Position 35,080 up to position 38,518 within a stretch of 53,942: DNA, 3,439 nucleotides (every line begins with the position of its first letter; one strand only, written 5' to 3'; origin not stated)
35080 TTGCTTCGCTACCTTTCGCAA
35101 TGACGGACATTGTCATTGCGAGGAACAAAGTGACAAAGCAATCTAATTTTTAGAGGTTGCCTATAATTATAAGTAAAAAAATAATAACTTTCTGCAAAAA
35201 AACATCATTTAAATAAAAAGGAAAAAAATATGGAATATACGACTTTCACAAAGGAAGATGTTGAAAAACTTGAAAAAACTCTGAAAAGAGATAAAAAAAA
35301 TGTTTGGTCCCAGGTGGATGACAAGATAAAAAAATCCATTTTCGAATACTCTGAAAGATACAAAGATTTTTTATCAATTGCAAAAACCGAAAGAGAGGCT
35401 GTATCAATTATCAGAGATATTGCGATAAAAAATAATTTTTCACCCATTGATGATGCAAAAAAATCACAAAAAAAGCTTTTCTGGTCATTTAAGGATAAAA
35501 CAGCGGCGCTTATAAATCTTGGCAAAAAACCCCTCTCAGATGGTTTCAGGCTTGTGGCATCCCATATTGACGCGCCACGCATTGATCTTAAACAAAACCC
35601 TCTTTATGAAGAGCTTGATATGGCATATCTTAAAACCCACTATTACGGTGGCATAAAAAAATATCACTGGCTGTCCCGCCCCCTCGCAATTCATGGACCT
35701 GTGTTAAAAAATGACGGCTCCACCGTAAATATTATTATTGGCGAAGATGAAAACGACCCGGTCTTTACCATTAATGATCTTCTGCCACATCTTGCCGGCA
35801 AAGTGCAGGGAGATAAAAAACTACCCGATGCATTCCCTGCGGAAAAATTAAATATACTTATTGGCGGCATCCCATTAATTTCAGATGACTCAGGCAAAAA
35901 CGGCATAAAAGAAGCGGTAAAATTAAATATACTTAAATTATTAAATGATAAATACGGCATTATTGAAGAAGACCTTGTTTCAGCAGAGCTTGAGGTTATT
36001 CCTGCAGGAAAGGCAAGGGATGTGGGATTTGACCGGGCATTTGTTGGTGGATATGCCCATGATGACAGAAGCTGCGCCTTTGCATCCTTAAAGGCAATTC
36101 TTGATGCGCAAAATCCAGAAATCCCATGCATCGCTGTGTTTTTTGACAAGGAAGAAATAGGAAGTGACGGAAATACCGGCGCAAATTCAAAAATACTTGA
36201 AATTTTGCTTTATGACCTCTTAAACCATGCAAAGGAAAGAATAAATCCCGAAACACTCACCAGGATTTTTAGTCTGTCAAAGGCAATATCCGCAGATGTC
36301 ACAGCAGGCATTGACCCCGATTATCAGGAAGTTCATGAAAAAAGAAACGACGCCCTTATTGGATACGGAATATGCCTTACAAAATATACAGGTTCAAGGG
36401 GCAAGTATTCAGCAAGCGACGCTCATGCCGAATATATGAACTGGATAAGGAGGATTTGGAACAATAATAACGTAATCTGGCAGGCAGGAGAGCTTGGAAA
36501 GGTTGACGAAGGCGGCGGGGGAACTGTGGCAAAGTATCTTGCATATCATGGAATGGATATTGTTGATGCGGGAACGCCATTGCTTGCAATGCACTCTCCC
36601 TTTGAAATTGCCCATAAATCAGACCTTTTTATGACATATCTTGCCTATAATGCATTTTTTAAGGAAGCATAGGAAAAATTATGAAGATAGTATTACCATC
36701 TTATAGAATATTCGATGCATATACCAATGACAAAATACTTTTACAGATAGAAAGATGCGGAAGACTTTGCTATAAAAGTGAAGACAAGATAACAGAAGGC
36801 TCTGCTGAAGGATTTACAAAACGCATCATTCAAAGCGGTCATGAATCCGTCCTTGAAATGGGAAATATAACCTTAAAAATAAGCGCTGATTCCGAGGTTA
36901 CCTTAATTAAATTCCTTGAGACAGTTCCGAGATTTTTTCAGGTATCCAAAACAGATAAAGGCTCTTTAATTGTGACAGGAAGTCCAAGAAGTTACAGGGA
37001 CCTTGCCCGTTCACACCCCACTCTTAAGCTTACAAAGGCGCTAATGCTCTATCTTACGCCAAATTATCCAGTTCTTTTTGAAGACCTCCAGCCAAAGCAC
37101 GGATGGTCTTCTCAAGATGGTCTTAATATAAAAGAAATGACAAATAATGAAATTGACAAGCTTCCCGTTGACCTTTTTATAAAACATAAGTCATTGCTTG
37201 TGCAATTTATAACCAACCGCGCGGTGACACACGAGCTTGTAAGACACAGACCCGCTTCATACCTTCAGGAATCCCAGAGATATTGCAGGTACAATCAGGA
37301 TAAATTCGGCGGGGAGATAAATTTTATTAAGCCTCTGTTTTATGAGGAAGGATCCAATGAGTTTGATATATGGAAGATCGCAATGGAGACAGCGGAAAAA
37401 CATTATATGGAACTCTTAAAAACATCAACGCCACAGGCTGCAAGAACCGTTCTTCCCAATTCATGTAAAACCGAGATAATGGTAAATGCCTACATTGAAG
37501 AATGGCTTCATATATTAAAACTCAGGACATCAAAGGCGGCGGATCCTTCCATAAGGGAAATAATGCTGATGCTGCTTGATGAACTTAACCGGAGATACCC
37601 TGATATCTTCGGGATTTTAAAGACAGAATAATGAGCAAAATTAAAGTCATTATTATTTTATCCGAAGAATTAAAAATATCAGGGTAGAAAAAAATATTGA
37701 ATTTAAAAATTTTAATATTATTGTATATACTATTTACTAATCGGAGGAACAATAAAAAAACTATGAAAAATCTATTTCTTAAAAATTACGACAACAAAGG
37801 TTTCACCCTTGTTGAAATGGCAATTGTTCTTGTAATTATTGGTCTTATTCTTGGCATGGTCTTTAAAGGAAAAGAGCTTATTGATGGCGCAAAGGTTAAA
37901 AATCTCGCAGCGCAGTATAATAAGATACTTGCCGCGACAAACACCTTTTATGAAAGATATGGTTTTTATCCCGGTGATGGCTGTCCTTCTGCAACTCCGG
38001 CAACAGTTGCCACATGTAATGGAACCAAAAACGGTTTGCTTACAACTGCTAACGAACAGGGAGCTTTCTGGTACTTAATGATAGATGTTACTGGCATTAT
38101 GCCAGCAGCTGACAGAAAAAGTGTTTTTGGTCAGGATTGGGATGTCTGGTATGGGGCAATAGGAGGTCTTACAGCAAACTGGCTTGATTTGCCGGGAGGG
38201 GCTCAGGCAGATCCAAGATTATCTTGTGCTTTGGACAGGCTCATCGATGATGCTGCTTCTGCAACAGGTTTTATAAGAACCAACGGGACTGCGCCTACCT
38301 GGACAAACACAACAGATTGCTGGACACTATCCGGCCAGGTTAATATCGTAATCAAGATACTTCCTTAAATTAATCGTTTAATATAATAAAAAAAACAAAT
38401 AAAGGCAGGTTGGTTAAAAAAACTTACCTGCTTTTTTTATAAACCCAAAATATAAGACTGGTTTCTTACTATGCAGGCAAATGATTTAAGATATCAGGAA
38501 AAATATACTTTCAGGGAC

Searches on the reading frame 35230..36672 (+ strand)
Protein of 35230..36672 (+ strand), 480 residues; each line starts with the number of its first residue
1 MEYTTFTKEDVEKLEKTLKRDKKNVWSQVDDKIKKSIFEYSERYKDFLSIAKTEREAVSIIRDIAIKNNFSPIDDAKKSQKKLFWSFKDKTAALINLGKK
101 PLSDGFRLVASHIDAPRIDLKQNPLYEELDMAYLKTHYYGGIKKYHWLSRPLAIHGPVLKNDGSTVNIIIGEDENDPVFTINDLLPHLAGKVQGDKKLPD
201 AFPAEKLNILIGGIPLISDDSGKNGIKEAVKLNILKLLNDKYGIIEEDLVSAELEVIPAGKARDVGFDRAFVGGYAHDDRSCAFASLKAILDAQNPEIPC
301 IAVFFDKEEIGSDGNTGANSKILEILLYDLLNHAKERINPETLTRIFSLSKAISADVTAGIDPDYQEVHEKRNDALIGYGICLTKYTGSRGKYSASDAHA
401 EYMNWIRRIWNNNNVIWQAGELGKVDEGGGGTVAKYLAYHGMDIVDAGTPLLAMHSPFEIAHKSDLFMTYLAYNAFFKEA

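Call 67: search_protein_families(library=pfam, proteins=[window:35230-36672:+], max_evalue=0.00001)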
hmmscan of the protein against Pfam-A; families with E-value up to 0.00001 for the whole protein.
window:35230-36672:+ (480 aa): 2 families
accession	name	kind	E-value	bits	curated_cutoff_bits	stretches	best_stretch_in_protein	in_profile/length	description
PF02127.20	Peptidase_M18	-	2.2e-87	294.1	24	1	47-477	1-432/432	Aminopeptidase I zinc metalloprotease (M18)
PF05343.19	Peptidase_M42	-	5.4e-07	29.4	23.2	0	347-467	180-287/292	M42 glutamyl aminopeptidase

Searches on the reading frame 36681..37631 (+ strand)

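Call 96: search_protein_families(library=pfam, proteins=[window:36681-37631:+], max_evalue=0.00001)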
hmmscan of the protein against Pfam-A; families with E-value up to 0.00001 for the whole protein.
window:36681-37631:+ (316 aa): 1 family
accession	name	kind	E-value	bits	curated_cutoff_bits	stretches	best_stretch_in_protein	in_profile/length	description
PF02511.20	Thy1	-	1.3e-38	133.2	24.8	2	168-307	55-190/191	Thymidylate synthase complementing protein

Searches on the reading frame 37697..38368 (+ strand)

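Call 96: search_protein_families(library=pfam, proteins=[window:37697-38368:+], max_evalue=0.00001)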
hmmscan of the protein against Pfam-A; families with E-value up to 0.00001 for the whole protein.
window:37697-38368:+ (223 aa): 1 family
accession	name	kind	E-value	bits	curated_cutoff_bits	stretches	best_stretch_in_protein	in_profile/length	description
PF07963.17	N_methyl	-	6.5e-08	32.3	21.2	1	33-56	4-27/27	Prokaryotic N-terminal methylation motif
